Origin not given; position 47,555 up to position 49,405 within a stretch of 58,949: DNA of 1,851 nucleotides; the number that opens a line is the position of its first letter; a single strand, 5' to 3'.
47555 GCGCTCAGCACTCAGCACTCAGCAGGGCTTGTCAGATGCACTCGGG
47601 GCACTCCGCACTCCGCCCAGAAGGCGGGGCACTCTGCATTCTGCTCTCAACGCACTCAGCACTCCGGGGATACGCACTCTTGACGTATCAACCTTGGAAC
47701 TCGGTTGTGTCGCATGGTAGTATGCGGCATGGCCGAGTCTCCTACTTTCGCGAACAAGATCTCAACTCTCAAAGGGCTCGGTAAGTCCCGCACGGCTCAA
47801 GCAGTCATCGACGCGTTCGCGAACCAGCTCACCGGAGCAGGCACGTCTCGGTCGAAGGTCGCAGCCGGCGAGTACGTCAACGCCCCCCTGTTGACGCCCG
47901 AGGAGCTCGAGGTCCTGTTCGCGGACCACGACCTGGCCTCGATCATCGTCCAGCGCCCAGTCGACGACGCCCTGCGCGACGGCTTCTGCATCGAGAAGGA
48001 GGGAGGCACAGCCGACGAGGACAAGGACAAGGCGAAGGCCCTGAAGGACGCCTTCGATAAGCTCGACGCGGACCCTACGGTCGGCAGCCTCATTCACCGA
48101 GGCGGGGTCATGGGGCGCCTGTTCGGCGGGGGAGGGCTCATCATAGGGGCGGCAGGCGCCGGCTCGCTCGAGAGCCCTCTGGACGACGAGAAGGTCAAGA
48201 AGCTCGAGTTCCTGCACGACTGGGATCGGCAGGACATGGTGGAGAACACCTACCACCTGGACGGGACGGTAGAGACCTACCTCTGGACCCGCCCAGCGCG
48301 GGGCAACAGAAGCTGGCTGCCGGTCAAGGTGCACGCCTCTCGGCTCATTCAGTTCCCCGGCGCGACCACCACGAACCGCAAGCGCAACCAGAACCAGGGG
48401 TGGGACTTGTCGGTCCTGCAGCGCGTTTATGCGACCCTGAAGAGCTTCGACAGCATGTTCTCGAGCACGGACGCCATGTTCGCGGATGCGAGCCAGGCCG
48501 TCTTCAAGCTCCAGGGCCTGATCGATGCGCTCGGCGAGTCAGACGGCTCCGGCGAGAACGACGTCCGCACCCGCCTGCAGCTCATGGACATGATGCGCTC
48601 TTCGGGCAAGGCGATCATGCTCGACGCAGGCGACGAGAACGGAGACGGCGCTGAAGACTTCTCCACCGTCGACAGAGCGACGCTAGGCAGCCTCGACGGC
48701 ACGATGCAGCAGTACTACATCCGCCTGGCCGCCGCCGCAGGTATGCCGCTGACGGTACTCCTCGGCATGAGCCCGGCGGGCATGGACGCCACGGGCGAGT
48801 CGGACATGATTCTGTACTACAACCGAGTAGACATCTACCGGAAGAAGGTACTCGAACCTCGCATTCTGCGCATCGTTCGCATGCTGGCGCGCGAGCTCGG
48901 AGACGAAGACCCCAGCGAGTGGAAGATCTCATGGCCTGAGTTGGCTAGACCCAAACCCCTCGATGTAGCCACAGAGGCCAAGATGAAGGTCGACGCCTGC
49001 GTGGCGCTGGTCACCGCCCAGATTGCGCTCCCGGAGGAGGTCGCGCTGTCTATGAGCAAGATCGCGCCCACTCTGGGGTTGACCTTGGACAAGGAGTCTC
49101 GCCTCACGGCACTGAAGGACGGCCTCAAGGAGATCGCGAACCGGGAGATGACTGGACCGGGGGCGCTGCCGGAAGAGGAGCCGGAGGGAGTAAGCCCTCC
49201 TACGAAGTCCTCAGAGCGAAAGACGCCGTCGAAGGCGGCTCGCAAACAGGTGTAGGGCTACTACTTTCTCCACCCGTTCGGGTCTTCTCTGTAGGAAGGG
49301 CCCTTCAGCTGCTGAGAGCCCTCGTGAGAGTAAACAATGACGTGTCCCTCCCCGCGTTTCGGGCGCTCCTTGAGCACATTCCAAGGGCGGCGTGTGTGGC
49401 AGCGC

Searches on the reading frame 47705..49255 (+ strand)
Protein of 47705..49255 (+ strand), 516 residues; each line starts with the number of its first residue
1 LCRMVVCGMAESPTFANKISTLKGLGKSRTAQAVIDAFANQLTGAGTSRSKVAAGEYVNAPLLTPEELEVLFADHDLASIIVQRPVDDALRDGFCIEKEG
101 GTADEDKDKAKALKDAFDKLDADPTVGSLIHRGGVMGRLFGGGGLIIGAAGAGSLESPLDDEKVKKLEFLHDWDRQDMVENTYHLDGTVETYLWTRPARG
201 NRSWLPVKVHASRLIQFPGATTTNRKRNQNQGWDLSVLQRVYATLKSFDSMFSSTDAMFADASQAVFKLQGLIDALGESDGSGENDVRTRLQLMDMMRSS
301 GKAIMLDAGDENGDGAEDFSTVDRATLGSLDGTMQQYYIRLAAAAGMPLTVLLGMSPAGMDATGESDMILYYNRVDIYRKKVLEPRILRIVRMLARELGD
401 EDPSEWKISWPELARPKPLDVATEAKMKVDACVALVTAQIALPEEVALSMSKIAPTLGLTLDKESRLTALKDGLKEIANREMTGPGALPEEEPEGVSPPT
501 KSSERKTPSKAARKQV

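Call 9: search_protein_families(library=pfam, proteins=[window:47705-49255:+], max_evalue=0.01)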
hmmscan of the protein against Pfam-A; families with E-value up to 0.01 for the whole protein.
window:47705-49255:+ (516 aa): 1 family
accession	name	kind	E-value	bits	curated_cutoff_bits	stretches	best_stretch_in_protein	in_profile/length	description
PF06381.16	Phage_portal_3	-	6.6e-56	190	33.8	1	67-431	2-354/357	Phage portal protein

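Call 13: search_dna_similar(query=window:47705-49255:+, collection=phages, mode=protein, max_rows=15)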
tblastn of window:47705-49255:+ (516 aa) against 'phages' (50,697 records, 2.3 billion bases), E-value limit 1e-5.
Records with a match: 1142; places in all: 1143; records where one place covers at least 80% of the query: 42.
Best place of each record, by identity: <60% 1142.
By first word of the organism name: Klebsiella 327; Escherichia 293; Vibrio 252; Shigella 29; Erwinia 24; Aeromonas 22; Campylobacter 21; Rhizobium 18; Burkholderia 15; Acinetobacter 12; and 42 more.
By host as written in the record: - 320; Klebsiella pneumoniae 155; Escherichia coli 82; Escherichia coli DSM 12242 43; Escherichia coli K-12 MG1655 35; Campylobacter jejuni 18; Vibrio cyclitrophicus 16; Erwinia amylovora 16; and 246 more.
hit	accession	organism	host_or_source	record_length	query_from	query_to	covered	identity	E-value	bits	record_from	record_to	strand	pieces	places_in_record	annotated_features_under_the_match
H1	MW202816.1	Caudoviricetes sp.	Manatee Spring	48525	35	449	80%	27.0%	5e-22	106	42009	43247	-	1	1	hypothetical protein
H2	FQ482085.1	Erwinia phage phiEt88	-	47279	36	457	82%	25.7%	1e-10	71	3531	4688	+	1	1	porT: portal protein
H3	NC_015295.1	Erwinia phage phiEt88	-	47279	36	457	82%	25.7%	1e-10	71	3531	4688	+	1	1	porT: portal protein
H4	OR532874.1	Klebsiella phage RCIP0080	Klebsiella pneumoniae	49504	11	446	84%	24.4%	7e-14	81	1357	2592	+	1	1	hypothetical protein (x2)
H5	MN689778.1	Klebsiella phage vB_KpnM_15-38_KLPPOU148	Klebsiella pneumoniae 15-38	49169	5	446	86%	23.8%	2e-14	83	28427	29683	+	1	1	hypothetical protein | putative terminase large subunit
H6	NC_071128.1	Klebsiella phage vB_KpnM_15-38_KLPPOU148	Klebsiella pneumoniae 15-38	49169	5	446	86%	23.8%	2e-14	83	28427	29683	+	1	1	hypothetical protein | terminase large subunit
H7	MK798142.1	Pantoea phage vB_PagM_AAM22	Pantoea agglomerans AUR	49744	29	446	81%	25.0%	1e-14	83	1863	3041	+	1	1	portal protein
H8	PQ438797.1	Klebsiella phage HHU1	Klebsiella pneumoniae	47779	7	446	85%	23.6%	2e-14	83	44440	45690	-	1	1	portal protein | terminase large subunit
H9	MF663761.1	Klebsiella phage vB_KpnM_KpV79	Klebsiella pneumoniae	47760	7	446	85%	23.6%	4e-14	82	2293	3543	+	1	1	hypothetical protein | large subunit terminase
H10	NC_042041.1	Klebsiella phage vB_KpnM_KpV79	Klebsiella pneumoniae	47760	7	446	85%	23.6%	4e-14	82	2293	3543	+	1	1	portal protein | terminase large subunit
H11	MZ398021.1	Klebsiella phage BUCT_47333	sewage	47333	17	430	80%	24.9%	1e-11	74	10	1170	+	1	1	portal protein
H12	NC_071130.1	Klebsiella phage BUCT_47333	sewage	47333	17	430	80%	24.9%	1e-11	74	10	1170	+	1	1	portal protein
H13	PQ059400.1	Klebsiella phage phiYH65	Klebsiella pneumoniae KP_509165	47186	17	430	80%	24.8%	1e-11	74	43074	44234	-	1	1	portal protein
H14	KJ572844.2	Vibrio phage 24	Vibrio cholerae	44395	16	422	79%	25.2%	7e-13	77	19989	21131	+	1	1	putative portal protein | hypothetical protein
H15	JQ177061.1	Vibrio phage CP-T1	Vibrio cholerae ElTor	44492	16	422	79%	25.2%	7e-13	77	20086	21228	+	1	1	putative portal protein | hypothetical protein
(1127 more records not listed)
